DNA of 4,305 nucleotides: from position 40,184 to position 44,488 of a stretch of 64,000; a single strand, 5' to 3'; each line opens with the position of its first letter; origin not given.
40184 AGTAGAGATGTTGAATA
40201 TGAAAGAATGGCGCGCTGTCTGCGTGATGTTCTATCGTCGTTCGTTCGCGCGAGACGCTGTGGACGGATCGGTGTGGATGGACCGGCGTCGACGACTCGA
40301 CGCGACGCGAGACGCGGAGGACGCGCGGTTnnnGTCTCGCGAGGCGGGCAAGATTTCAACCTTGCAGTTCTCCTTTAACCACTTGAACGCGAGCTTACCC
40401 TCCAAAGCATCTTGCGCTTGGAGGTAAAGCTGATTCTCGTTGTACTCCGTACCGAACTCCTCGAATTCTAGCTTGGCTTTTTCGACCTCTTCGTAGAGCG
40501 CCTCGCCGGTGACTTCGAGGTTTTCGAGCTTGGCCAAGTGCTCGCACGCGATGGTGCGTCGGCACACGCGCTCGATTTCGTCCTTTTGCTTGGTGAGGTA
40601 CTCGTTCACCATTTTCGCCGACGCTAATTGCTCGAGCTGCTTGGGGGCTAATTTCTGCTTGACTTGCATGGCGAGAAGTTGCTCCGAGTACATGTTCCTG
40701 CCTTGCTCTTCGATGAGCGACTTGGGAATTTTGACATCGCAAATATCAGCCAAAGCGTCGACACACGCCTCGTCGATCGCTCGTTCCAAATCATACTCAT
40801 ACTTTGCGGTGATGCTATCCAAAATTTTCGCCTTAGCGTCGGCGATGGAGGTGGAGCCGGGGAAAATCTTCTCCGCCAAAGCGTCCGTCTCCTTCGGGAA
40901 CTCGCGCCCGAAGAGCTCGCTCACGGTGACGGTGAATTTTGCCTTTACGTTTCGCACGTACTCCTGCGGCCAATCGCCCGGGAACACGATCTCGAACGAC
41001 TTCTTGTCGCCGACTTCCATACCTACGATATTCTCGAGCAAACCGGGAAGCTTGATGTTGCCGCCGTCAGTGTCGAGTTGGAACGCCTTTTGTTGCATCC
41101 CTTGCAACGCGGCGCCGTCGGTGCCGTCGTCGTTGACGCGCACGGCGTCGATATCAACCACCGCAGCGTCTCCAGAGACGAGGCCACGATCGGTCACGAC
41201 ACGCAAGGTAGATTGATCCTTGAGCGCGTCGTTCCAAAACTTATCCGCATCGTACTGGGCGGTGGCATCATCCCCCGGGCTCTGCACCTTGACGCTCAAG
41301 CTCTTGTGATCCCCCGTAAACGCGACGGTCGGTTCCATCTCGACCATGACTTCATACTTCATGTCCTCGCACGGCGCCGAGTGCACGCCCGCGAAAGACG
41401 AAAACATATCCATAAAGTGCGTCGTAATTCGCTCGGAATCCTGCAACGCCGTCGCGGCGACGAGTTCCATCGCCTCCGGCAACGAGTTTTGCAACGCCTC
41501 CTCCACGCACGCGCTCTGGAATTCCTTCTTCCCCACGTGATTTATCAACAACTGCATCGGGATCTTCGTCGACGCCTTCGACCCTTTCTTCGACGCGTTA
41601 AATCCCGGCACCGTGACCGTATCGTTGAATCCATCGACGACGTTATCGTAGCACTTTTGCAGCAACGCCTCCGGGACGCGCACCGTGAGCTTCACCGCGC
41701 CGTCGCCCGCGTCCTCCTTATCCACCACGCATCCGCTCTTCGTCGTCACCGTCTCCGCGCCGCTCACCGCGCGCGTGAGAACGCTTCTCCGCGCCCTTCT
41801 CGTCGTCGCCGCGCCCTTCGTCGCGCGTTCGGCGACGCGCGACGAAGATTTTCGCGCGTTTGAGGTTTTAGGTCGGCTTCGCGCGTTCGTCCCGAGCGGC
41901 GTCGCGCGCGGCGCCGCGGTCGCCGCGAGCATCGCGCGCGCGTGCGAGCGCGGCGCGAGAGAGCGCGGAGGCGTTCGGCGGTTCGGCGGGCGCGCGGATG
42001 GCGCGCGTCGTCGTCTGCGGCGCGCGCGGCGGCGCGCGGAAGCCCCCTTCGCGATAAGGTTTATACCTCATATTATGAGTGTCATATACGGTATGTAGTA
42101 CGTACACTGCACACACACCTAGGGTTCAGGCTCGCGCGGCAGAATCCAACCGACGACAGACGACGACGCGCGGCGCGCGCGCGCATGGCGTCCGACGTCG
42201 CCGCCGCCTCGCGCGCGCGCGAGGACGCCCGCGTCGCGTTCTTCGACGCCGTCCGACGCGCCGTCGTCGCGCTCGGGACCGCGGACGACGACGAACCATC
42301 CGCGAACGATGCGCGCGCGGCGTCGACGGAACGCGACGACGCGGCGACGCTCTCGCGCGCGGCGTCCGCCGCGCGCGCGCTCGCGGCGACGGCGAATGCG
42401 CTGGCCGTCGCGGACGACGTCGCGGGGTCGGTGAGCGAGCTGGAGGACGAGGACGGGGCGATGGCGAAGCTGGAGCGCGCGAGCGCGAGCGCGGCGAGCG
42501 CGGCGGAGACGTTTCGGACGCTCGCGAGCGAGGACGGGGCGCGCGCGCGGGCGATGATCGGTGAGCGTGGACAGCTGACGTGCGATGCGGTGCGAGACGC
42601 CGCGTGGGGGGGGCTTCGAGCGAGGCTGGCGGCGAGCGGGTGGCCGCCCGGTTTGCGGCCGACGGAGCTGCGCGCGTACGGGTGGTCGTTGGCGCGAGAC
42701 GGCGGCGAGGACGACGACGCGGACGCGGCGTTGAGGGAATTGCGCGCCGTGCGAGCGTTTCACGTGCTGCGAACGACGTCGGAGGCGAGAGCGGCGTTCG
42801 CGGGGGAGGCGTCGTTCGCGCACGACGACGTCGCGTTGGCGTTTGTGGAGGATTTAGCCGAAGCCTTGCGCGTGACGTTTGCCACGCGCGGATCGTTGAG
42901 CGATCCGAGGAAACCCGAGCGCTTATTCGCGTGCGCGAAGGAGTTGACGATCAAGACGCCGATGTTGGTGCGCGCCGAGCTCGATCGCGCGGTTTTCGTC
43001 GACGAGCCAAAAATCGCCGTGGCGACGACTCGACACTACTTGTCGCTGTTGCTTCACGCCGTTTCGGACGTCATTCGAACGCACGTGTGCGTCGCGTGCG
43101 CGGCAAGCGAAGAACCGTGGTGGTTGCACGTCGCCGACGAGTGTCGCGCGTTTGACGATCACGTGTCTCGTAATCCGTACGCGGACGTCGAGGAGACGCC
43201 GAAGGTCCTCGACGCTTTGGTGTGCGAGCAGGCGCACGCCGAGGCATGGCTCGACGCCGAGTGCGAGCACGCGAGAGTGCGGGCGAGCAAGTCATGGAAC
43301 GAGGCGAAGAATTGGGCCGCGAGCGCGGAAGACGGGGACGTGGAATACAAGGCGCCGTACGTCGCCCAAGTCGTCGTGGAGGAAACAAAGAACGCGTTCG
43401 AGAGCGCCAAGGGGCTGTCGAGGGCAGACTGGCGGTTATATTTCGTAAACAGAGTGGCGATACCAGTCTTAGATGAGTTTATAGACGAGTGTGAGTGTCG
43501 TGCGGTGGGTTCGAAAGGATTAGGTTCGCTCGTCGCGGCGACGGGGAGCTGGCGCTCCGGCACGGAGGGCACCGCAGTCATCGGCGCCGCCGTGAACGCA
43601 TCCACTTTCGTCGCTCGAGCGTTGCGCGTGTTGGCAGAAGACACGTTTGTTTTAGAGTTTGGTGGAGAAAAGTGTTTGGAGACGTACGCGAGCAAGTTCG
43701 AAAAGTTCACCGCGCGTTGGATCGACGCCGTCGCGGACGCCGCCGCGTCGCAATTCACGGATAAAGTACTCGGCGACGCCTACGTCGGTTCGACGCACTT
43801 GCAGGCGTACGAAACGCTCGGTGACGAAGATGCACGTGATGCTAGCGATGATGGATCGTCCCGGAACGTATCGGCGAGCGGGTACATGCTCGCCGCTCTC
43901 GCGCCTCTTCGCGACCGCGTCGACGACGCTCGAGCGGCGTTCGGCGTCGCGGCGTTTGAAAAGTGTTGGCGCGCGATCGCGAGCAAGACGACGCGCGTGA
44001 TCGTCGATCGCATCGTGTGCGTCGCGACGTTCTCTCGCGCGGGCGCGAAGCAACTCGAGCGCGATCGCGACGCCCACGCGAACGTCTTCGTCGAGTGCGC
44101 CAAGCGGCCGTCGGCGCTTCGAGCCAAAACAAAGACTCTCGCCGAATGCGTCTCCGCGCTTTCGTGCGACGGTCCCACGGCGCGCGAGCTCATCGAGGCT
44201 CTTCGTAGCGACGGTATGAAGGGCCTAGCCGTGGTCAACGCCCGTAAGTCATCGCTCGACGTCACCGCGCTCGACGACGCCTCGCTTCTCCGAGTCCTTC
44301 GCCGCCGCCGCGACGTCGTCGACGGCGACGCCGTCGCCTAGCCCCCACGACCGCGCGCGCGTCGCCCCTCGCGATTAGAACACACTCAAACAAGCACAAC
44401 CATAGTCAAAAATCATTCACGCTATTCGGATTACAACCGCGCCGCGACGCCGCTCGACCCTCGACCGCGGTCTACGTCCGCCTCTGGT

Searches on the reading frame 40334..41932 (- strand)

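Call 71: search_protein_families(library=pfam, proteins=[window:40334-41932:-], max_evalue=0.001)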
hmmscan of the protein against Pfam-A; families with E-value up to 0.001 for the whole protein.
window:40334-41932:- (533 aa): 2 families
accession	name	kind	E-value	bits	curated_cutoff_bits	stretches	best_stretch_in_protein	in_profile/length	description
PF05698.19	Trigger_C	-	1.7e-16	61.1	22.7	1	362-520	1-161/162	Bacterial trigger factor protein (TF) C-terminus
PF05697.18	Trigger_N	-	6.2e-11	43.2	22.2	1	75-218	8-129/144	Bacterial trigger factor protein (TF)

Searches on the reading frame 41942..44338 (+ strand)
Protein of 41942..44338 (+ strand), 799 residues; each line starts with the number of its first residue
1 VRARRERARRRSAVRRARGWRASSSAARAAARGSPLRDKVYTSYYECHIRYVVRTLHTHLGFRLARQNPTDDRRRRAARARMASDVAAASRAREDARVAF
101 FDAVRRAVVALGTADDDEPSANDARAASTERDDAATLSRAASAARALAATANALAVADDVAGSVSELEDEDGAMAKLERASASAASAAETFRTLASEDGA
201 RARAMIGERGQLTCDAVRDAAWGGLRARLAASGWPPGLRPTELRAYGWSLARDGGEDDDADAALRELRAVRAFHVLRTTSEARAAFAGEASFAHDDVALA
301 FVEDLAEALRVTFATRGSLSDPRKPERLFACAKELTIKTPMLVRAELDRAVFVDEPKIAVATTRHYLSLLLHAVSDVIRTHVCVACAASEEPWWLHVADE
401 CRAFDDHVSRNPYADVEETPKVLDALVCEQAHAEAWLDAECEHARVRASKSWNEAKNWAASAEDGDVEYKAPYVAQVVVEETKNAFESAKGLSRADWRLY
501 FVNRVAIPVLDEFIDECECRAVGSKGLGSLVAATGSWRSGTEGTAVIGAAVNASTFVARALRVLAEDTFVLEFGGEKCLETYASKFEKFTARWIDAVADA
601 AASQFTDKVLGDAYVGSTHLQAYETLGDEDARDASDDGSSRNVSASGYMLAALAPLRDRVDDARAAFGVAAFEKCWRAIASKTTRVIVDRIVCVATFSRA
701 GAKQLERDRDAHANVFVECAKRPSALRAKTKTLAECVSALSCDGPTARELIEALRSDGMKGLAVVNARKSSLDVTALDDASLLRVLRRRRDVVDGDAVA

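Call 71: search_protein_families(library=pfam, proteins=[window:41942-44338:+], max_evalue=0.001)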
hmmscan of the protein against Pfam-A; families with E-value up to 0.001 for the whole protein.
window:41942-44338:+ (799 aa): 1 family
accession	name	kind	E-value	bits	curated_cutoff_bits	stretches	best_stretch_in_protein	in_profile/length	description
PF04437.19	RINT1_TIP1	-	1.7e-16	60.7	30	1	373-789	73-514/514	RINT-1/TIP-1 family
